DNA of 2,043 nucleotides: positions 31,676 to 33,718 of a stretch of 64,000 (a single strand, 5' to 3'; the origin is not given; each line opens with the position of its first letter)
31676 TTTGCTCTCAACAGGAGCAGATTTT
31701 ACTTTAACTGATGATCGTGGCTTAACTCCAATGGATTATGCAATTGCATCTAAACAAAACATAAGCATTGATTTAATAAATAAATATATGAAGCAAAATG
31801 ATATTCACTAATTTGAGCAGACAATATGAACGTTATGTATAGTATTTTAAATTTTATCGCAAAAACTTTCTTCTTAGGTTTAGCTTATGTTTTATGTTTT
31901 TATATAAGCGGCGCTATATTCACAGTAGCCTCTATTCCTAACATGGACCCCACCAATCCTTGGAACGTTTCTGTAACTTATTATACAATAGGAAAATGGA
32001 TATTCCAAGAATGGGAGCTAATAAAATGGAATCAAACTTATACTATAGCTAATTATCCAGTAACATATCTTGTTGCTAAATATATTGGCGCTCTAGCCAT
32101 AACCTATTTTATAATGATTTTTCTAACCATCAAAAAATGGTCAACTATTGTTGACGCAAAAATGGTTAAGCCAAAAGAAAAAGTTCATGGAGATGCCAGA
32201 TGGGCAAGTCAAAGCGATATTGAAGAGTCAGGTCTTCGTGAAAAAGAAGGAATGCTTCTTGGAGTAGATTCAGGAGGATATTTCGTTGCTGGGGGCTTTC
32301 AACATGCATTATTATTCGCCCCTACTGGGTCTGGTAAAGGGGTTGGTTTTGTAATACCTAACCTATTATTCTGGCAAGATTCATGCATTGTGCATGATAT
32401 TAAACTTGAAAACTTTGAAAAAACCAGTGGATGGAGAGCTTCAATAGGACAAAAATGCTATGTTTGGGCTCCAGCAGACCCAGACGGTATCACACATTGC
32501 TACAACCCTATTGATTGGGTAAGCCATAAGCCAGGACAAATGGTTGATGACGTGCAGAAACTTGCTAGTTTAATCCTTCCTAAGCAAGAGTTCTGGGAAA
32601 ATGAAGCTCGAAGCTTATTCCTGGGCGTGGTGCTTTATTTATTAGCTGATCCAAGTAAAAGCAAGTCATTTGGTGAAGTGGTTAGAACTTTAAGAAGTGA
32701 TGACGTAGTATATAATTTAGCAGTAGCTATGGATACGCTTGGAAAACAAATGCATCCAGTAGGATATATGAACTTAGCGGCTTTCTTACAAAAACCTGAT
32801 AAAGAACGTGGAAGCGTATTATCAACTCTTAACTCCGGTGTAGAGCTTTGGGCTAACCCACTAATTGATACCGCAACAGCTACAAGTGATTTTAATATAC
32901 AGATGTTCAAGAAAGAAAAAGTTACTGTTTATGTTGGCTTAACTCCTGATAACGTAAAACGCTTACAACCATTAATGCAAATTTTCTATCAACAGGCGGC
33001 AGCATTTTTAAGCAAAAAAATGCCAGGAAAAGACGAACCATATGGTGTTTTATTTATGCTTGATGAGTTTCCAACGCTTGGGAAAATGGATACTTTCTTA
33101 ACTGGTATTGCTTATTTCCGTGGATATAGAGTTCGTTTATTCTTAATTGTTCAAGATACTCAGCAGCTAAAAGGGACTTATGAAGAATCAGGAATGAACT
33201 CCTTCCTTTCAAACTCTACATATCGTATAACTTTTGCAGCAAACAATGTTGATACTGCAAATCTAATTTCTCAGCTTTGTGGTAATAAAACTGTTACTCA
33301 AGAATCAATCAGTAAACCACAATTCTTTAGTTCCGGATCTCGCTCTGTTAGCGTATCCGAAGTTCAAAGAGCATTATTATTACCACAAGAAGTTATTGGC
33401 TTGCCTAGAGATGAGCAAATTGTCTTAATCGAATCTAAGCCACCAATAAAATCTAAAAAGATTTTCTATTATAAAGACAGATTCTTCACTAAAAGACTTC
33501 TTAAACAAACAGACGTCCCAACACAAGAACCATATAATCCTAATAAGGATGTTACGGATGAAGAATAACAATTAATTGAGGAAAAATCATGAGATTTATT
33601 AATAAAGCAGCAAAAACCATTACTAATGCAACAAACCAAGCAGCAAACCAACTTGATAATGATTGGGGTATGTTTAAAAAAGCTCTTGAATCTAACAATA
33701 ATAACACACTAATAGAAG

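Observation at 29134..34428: Orphan virD4 welded into a tolC-popZ-ank-virD4-ank co-directional array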

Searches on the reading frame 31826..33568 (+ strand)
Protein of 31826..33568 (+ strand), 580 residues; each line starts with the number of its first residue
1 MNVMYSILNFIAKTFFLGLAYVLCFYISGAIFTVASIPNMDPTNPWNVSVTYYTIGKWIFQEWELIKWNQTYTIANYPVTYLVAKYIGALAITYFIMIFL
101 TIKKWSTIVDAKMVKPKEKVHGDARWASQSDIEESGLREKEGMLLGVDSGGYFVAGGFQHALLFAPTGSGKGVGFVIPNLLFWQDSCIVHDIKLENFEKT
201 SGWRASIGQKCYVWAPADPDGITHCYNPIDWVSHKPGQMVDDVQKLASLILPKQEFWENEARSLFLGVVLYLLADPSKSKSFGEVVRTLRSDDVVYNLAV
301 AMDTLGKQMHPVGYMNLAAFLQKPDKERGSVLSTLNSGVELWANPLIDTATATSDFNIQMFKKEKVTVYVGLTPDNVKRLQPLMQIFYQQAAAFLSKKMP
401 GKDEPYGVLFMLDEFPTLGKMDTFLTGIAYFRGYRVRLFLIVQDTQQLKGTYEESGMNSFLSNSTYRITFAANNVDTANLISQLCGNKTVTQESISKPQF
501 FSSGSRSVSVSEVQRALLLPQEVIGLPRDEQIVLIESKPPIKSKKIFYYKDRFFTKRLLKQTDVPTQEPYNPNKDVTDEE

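Call 3: search_protein_families(library=pfam, proteins=[window:31826-33568:+], max_evalue=0.01)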
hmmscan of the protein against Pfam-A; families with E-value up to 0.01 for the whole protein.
window:31826-33568:+ (580 aa): 3 families
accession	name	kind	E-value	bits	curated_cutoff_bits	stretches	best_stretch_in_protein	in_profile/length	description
PF02534.20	T4SS-DNA_transf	-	4.4e-153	510.9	20.1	1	125-566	1-463/468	Type IV secretory system Conjugative DNA transfer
PF12696.13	TraG-D_C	-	1.2e-26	93.5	22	1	408-527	2-125/126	TraM recognition site of TraD and TraG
PF10412.15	TrwB_AAD_bind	-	6.7e-19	68.5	20.5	1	231-541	78-381/387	Type IV secretion-system coupling protein DNA-binding domain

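Call 4: search_protein_families(library=ncbifam, proteins=[window:31826-33568:+], max_evalue=0.01)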
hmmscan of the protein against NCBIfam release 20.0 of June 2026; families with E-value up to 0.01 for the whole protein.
window:31826-33568:+ (580 aa): 10 families
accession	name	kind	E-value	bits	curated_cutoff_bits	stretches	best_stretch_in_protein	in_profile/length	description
NF010472.0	PRK13897.1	equivalog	1.3e-297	988.8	728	1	5-576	7-578/657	type IV secretion system component VirD4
NF010450.0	PRK13876.1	subfamily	1.8e-93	314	674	1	55-568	47-563/667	IncP-type conjugal transfer protein TraG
NF010424.0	PRK13850.1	equivalog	4.5e-88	296.1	681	1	77-562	47-543/670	type IV secretion system ATPase VirD4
NF010453.0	PRK13880.1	subfamily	4.9e-78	262.9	586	1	58-557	59-604/630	conjugal transfer coupling protein TraG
NF045973.1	conju_CD1115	equivalog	2.3e-57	194.8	250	1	159-549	25-436/442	VirD4-like conjugal transfer protein, CD1115 family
NF010394.0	PRK13822.1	subfamily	5e-38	131.3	443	2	408-550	479-623/643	conjugal transfer coupling protein TraG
TIGR02767.1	TraG-Ti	equivalog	4.7e-30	105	686.2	2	408-550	467-610/623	Ti-type conjugative transfer system protein TraG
TIGR02759.1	TraD_Ftype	equivalog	1.6e-09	37.1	521.35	1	353-557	353-560/566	type IV conjugative transfer system coupling protein TraD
NF041326.1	Bacteroid_MobC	subfamily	0.00059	18.3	900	1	368-512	423-556/655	conjugal transfer protein MobC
TIGR03743.1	SXT_TraD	subfamily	0.0072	14.8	366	0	401-539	481-627/636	conjugative transfer system coupling protein TraD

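Call 6: find_encoding_contigs(protein=window:31826-33568:+, flank=10000, max_places=6)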
Protein window:31826-33568:+ (580 aa): 2 contigs read that carry it; 2 places shown.
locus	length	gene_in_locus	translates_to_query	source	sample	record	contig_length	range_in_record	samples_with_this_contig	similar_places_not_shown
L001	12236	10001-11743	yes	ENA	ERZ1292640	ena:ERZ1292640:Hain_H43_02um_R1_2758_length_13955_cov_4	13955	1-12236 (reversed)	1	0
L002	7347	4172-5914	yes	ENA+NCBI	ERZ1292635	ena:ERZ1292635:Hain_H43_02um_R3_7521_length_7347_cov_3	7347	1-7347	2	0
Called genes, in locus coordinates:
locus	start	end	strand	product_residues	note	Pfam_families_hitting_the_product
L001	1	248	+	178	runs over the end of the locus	PF04442:CtaG_Cox11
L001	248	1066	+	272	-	PF00510:COX3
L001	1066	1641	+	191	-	PF02525:Flavodoxin_2, PF03358:FMN_red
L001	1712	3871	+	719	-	PF19312:NtrY_N, PF00672:HAMP, PF00512:HisKA, PF02518:HATPase_c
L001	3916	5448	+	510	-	PF00072:Response_reg, PF00158:Sigma54_activat, PF14532:Sigma54_activ_2, PF25601:AAA_lid_14, PF02954:HTH_8 (weak)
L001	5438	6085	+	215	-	PF00702:Hydrolase, PF13419:HAD_2, PF13242:Hydrolase_like (weak)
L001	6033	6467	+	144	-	PF09923:DUF2155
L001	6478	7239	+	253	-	PF00005:ABC_tran, PF02463:SMC_N (weak), PF13304:AAA_21 (faint)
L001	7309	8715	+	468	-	PF02321:OEP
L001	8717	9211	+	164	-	PF10691:DUF2497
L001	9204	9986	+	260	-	PF12796:Ank_2 (weak), PF13606:Ank_3 (faint), PF13637:Ank_4 (weak), PF12796:Ank_2 (weak), PF13857:Ank_5 (weak), PF00023:Ank (weak), PF13637:Ank_4 (weak)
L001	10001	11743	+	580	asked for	PF02534:T4SS-DNA_transf, PF10412:TrwB_AAD_bind, PF12696:TraG-D_C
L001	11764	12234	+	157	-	?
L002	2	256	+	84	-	PF13419:HAD_2, PF13242:Hydrolase_like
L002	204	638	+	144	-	PF09923:DUF2155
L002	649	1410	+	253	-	PF00005:ABC_tran, PF02463:SMC_N (weak), PF13304:AAA_21 (faint)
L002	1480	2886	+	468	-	PF02321:OEP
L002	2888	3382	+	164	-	PF10691:DUF2497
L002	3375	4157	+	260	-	PF12796:Ank_2 (weak), PF13606:Ank_3 (faint), PF13637:Ank_4 (weak), PF12796:Ank_2 (weak), PF13857:Ank_5 (weak), PF00023:Ank (weak), PF13637:Ank_4 (weak)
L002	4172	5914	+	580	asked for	PF02534:T4SS-DNA_transf, PF10412:TrwB_AAD_bind, PF12696:TraG-D_C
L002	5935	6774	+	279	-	PF13606:Ank_3 (faint), PF12796:Ank_2, PF13637:Ank_4 (weak), PF13857:Ank_5, PF00023:Ank (weak)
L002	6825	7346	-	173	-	?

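Call 7: find_related_loci(query=window:31826-33568:+, collection=genome_contigs, flank=10000)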
Query window:31826-33568:+ (580 aa) in genome_contigs; peptide patterns used: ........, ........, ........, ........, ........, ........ (x = any residue, [..] = any of these).
149 stretches matched a pattern; 82 encode a relative of the query (tblastn E <= 1e-3); the best 80 are kept; 80 distinct loci.
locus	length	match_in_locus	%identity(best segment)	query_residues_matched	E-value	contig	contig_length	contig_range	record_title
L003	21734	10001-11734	76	4-579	0e+0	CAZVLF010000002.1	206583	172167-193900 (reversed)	MAG TPA_asm: uncultured Rickettsiales bacterium isolate SRP220891_co1_42 genome assembly, contig: NODE_54_length_206583_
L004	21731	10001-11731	70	6-580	0e+0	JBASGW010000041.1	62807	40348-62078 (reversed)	MAG: Rickettsiales bacterium isolate MFD12111_ilm_asm_bin4 k127_74817, whole genome shotgun sequence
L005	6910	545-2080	71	58-574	0e+0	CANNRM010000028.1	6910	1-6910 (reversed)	MAG: Rickettsiales bacterium isolate Jr-7aug17-271 genome assembly, contig: Jr-7aug17-271.fna-C28, whole genome shotgun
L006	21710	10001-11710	66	10-579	0e+0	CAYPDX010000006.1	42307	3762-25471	MAG TPA_asm: uncultured Rickettsia sp. isolate SRP296810_co1_77 genome assembly, contig: NODE_747_length_42307_cov_5.934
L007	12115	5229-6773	70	58-577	0e+0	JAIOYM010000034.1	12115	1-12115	MAG: Rickettsiaceae bacterium isolate Tobar2m-G10 Tobar2m-C4698, whole genome shotgun sequence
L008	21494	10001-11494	70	80-574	0e+0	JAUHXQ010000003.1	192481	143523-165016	MAG: Alphaproteobacteria bacterium isolate 3_bin.12 NODE_144_length_192481_cov_9.651221, whole genome shotgun sequence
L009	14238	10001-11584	67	47-579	0e+0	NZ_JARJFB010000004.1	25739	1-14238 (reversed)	Candidatus Megaera venefica strain Sr 2-6 Mvenefica_004, whole genome shotgun sequence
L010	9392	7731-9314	68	56-579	0e+0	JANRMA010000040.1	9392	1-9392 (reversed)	MAG: Rickettsiaceae bacterium isolate bins.46 k141_93943, whole genome shotgun sequence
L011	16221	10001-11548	70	57-572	0e+0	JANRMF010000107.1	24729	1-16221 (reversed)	MAG: Rickettsiaceae bacterium isolate bins.265 k141_1833956, whole genome shotgun sequence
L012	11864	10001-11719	62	5-572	0e+0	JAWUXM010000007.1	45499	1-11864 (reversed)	MAG: Rickettsiales bacterium isolate HBSea_ice_MAG671 BAT.671_918172_flag=0_multi=26.0894_len=45499, whole genome shotgu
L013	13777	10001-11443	73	102-579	0e+0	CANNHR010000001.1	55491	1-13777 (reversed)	MAG: Rickettsiales bacterium isolate ZH-3nov15-86 genome assembly, contig: ZH-3Nov15-86.fna-C1, whole genome shotgun seq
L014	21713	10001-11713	63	3-572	0e+0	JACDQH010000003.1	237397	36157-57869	MAG: Rickettsiaceae bacterium H1 Scaffold_3, whole genome shotgun sequence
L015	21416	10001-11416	72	106-574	0e+0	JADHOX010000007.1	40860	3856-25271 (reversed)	MAG: Rickettsiales bacterium isolate BS307-5m-G18 BS307-5m-C545, whole genome shotgun sequence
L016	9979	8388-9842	70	88-574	0e+0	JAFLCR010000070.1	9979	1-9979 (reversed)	MAG: Alphaproteobacteria bacterium isolate UWPOB_ALPHA1 gnl_X_PDHLPHON_70, whole genome shotgun sequence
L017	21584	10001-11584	67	47-579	0e+0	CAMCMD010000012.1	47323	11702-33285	MAG: Rickettsia typhi isolate ZH-03apr19-31 genome assembly, contig: ZH-03apr19-C742, whole genome shotgun sequence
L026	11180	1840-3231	72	117-578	0e+0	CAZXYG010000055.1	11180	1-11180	MAG TPA_asm: uncultured Rickettsiales bacterium isolate SRP124282_co10_168 genome assembly, contig: NODE_1450_length_111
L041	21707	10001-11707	59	3-574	0e+0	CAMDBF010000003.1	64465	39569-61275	MAG: Rickettsia typhi isolate MH-21oct19-275 genome assembly, contig: MH-21oct19-C606, whole genome shotgun sequence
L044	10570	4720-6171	66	89-572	0e+0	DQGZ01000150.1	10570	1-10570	MAG TPA_asm: Alphaproteobacteria bacterium isolate UBA8987 contig_41869, whole genome shotgun sequence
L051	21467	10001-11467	65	86-572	0e+0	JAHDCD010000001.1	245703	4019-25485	MAG: Rickettsiales bacterium isolate MAG-126 RZ_93, whole genome shotgun sequence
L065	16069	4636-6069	59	96-570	0e+0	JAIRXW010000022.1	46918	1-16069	MAG: Rickettsiales bacterium isolate Gsp477_bin186 k119_871722, whole genome shotgun sequence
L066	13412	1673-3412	52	9-579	0e+0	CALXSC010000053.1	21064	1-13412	MAG: uncultured Rickettsiales bacterium isolate E20__bin249 genome assembly, contig: E20__k127_4781924, whole genome sho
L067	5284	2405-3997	56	55-578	0e+0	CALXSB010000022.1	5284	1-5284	MAG: uncultured Rickettsiales bacterium isolate E06__bin57 genome assembly, contig: E06__k127_3579746, whole genome shot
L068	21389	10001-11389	58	117-580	1e-178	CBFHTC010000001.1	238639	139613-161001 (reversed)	MAG: Rickettsiaceae bacterium isolate Co_bin_425_indper genome assembly, contig: Co_bin_425_indper_c1, whole genome shot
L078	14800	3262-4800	70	58-575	0e+0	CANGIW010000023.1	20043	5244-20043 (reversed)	MAG: Rickettsiales bacterium isolate Jr-7aug17-249 genome assembly, contig: Jr-7aug17-249.fna-C23, whole genome shotgun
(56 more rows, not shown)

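Call 12: search_protein_families(library=pfam, proteins=[L017:5287-6057:+, L017:6282-7010:+, L017:6997-7410:+, L017:7414-8871:+, L017:8868-9857:+, L003:8704-9141:+, L003:9138-9995:+, L004:8060-8467:+, L004:8566-9045:+, L004:9029-9958:+], max_evalue=0.01)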
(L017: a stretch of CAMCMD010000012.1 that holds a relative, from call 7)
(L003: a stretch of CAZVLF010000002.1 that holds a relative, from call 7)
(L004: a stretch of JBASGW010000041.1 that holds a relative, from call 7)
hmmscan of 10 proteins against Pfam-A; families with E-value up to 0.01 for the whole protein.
L017:5287-6057:+ (256 aa): 3 families
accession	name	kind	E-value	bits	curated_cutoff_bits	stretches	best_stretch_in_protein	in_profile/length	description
PF00588.24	SpoU_methylase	-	6e-39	133.8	29.7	1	113-251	3-141/142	SpoU rRNA Methylase family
PF08032.17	SpoU_sub_bind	-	1.6e-07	31.9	22.8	1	29-94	2-71/76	RNA 2'-O ribose methyltransferase substrate binding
PF04452.19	Methyltrans_RNA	-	0.0034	17.4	23.9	1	153-215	62-126/165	RNA methyltransferase domain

L017:6282-7010:+ (242 aa): 2 families
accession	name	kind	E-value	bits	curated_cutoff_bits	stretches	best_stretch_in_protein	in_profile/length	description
PF04335.19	VirB8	-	9.4e-36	124.1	23.2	1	37-240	4-213/213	VirB8 protein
PF05309.16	TraE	-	0.0043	16.9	24.8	1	38-79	5-46/182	TraE protein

L017:6997-7410:+ (137 aa): 1 family
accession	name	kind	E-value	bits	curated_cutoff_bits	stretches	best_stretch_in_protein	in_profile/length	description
PF03524.21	CagX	-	1.4e-31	110.4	34.2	1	32-136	1-103/198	Conjugal transfer protein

L017:7414-8871:+ (485 aa): 1 family
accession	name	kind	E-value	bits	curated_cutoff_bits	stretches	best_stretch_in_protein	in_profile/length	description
PF03743.19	TrbI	-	2.8e-37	128.8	35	2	194-346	2-138/188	Bacterial conjugation TrbI-like protein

L017:8868-9857:+ (329 aa): 1 family
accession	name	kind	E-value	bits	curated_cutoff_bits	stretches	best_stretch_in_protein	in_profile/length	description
PF00437.27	T2SSE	-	6.8e-33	114.3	24.9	1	21-301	15-273/370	Type II/IV secretion system protein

L003:8704-9141:+ (145 aa): 0 families

L003:9138-9995:+ (285 aa): 5 families
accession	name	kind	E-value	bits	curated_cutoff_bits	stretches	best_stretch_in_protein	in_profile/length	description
PF13637.12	Ank_4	-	6.3e-25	87.1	22.7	3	193-242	1-50/50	Ankyrin repeats (many copies)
PF12796.13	Ank_2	-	1.3e-18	67.8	27.3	1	162-252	3-90/90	Ankyrin repeats (3 copies)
PF00023.36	Ank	-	7.4e-16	57.8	21.1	2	223-253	3-33/33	Ankyrin repeat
PF13606.12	Ank_3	-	1.2e-12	47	22.3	2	222-248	2-28/30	Ankyrin repeat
PF13857.12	Ank_5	-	1.9e-10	41.3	27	1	219-262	13-56/56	Ankyrin repeats (many copies)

L004:8060-8467:+ (135 aa): 3 families
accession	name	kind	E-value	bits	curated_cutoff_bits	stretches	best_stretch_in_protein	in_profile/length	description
PF13279.12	4HBT_2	-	7.2e-17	62.4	25.5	1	9-128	1-120/122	Thioesterase-like superfamily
PF03061.28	4HBT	-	3e-07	31.1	20.6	1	17-99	1-75/79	Thioesterase superfamily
PF20791.3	Acyl-ACP_TE_C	-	0.006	17.2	21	0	6-47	11-44/101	Acyl-ACP thioesterase C-terminal domain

L004:8566-9045:+ (159 aa): 1 family
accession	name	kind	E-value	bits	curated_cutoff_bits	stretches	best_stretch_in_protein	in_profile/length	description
PF10691.14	DUF2497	-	2.3e-09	38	27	1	88-152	4-67/75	Protein of unknown function (DUF2497)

L004:9029-9958:+ (309 aa): 5 families
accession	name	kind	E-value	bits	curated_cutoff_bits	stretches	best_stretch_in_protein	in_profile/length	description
PF12796.13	Ank_2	-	1.3e-18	67.7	27.3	2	195-280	8-90/90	Ankyrin repeats (3 copies)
PF13637.12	Ank_4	-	1e-14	54.7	22.7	3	229-270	9-50/50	Ankyrin repeats (many copies)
PF00023.36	Ank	-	2.6e-13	49.8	21.1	2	251-281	3-33/33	Ankyrin repeat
PF13606.12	Ank_3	-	1.7e-06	28.2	22.3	0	250-276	2-28/30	Ankyrin repeat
PF13857.12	Ank_5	-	0.00015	22.5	27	0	217-257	14-56/56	Ankyrin repeats (many copies)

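Call 75: search_protein_families(library=pfam, proteins=[L004:11944-13011:-, L004:12989-13795:-], max_evalue=0.01)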
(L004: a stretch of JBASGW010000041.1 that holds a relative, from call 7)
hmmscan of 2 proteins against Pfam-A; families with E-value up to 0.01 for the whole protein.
L004:11944-13011:- (355 aa): 1 family
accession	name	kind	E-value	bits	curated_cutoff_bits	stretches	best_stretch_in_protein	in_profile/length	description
PF02636.23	Methyltransf_28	-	3e-59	200.9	23.3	1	60-299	1-247/249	Putative S-adenosyl-L-methionine-dependent methyltransferase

L004:12989-13795:- (268 aa): 1 family
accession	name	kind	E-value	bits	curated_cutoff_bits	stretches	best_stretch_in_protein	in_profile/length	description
PF01790.23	LGT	-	6.9e-75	251.9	24.9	1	10-257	1-240/240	Prolipoprotein diacylglyceryl transferase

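Call 81: search_protein_families(library=pfam, proteins=[L051:8369-9559:+, L041:8473-9804:+, L068:8535-9653:+, L065:3373-4113:+, L067:829-2013:+, L078:2166-2834:+, L007:3610-4758:+, L026:116-1324:+, L044:3879-4271:+, L066:361-1176:+], max_evalue=0.001)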
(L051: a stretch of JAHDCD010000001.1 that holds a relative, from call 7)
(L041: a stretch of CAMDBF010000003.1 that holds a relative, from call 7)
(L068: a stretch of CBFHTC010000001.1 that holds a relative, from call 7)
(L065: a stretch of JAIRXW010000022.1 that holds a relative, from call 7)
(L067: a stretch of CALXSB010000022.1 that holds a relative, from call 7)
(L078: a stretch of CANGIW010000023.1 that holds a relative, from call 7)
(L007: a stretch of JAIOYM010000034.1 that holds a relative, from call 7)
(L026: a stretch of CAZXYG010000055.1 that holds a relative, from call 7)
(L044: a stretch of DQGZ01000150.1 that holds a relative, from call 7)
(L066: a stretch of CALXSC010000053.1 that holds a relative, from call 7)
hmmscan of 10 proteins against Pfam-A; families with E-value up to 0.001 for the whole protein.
L051:8369-9559:+ (396 aa): 3 families
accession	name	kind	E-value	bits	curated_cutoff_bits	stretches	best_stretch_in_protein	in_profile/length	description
PF03349.22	Toluene_X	-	1.6e-73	248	29.7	1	20-396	2-421/421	Outer membrane protein transport protein (OMPP1/FadL/TodX)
PF13505.12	OMP_b-brl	-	2.1e-09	38.2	28.7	1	70-215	21-152/175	Outer membrane protein beta-barrel domain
PF10677.15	DUF2490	-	0.00045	20.4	29.8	0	297-343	35-76/186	Protein of unknown function (DUF2490)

L041:8473-9804:+ (443 aa): 0 families

L068:8535-9653:+ (372 aa): 0 families

L065:3373-4113:+ (246 aa): 1 family
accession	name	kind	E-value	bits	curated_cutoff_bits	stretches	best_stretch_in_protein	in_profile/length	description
PF02565.21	RecO_C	-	6.4e-06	26.4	22.1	1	82-192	3-118/157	Recombination protein O C terminal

L067:829-2013:+ (394 aa): 9 families
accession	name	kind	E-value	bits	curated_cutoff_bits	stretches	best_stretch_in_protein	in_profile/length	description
PF01476.26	LysM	-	3.3e-46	155.4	20.9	3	84-126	1-42/43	LysM domain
PF01551.29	Peptidase_M23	-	1.1e-27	96.4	28.7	1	295-389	3-96/96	Peptidase family M23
PF23473.1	LysM3_LYK4_5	-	1.8e-10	41.2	29.3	0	144-174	5-35/48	LYK4/5 LysM3 domain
PF22310.2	NMB0315_dom_I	-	3.4e-06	27.7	27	0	144-180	6-41/83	NMB0315-like, domain I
PF23446.1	LysM1_NFP_LYK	-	4.8e-06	27.8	36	0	90-124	16-51/60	NFP/LYK LysM1 domain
PF23577.1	LysM_RLK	-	2e-05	24.9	27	0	200-216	5-21/44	LysM domain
PF04225.17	LysM_OapA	-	2.3e-05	24.8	22.3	0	82-130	3-55/85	Opacity-associated protein A LysM-like domain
PF23462.1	LysM3_NFP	-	0.00032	21.6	28.1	0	198-227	5-33/48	NFP LysM3 domain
PF23472.1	LysM2_CERK1_LYK3_4_5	-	0.00034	20.9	27.4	0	141-186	5-53/56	LYK3/4/5 LysM2 domain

L078:2166-2834:+ (222 aa): 0 families

L007:3610-4758:+ (382 aa): 0 families

L026:116-1324:+ (402 aa): 2 families
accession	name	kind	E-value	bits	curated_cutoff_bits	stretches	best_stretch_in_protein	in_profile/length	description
PF20979.2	Arginosuc_syn_C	-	5.4e-75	252.2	27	1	179-398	1-217/219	Arginosuccinate synthase C-terminal domain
PF00764.25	Arginosuc_synth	-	4.1e-65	219.2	27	1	7-167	1-161/162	Arginosuccinate synthase N-terminal HUP domain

L044:3879-4271:+ (130 aa): 0 families

L066:361-1176:+ (271 aa): 0 families
